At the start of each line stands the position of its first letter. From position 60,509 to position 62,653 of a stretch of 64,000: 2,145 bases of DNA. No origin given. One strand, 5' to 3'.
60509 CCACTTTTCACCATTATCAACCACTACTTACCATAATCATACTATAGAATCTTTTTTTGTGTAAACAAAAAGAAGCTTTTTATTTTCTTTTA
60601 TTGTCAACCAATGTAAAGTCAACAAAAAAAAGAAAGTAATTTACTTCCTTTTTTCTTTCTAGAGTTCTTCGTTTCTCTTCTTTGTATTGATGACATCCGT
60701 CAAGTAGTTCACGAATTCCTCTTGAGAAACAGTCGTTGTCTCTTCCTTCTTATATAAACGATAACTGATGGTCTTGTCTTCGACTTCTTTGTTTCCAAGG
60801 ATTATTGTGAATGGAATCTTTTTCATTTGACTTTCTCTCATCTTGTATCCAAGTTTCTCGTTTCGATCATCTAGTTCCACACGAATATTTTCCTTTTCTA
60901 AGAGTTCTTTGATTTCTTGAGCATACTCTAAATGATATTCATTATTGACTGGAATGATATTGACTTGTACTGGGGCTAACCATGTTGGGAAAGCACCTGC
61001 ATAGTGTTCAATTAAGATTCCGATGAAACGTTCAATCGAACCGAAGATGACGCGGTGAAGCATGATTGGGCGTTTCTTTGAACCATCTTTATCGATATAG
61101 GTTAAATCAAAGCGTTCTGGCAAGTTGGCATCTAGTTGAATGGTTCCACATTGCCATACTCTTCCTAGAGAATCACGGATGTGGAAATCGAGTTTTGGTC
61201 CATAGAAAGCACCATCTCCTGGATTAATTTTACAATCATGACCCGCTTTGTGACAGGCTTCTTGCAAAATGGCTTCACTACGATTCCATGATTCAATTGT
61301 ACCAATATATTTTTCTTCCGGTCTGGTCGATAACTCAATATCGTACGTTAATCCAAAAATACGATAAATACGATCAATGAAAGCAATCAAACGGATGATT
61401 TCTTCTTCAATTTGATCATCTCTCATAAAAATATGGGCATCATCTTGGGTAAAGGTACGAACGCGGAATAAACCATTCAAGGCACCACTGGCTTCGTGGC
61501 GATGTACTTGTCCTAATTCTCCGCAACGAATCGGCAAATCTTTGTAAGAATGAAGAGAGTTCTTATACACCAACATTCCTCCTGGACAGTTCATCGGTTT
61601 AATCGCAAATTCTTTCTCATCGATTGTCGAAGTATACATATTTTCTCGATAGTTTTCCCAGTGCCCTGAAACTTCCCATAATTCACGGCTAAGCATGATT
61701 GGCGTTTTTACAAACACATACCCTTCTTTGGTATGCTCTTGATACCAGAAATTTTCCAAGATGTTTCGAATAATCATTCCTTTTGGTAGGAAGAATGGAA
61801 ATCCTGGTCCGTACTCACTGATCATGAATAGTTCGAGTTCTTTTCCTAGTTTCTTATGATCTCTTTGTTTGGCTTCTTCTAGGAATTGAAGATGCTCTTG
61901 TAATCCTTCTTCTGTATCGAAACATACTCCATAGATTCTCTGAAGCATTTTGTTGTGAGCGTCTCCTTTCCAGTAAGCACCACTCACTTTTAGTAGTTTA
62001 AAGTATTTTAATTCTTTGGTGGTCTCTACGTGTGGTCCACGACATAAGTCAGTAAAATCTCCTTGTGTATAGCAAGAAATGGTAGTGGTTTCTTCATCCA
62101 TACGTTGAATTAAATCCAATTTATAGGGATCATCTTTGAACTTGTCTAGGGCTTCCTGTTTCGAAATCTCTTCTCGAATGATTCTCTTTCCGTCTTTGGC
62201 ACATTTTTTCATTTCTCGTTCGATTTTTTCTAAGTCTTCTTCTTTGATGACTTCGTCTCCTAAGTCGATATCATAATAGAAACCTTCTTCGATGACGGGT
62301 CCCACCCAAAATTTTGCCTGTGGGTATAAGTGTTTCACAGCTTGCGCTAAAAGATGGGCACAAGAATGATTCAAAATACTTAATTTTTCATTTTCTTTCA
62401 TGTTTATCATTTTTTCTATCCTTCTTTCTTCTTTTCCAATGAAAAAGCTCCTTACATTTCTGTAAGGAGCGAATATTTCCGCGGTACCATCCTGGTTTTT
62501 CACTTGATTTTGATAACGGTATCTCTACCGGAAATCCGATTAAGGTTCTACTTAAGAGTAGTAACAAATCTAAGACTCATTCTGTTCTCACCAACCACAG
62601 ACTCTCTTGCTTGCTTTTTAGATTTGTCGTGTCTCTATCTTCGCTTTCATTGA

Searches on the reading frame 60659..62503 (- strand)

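Call 36: search_protein_families(library=pfam, proteins=[window:60659-62503:-], max_evalue=0.0001)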
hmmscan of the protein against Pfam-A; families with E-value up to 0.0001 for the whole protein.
window:60659-62503:- (614 aa): 3 families
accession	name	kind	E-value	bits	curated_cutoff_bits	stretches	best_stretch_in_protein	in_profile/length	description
PF00587.30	tRNA-synt_2b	-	1.3e-46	159.3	29.3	1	293-501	4-179/179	tRNA synthetase class II core domain (G, H, P, S and T)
PF03129.25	HGTP_anticodon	-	9.6e-24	83.8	21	1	513-602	1-92/94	Anticodon binding domain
PF07973.19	tRNA_SAD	-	4.6e-16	59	24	1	142-191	1-44/44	Threonyl and Alanyl tRNA synthetase second additional domain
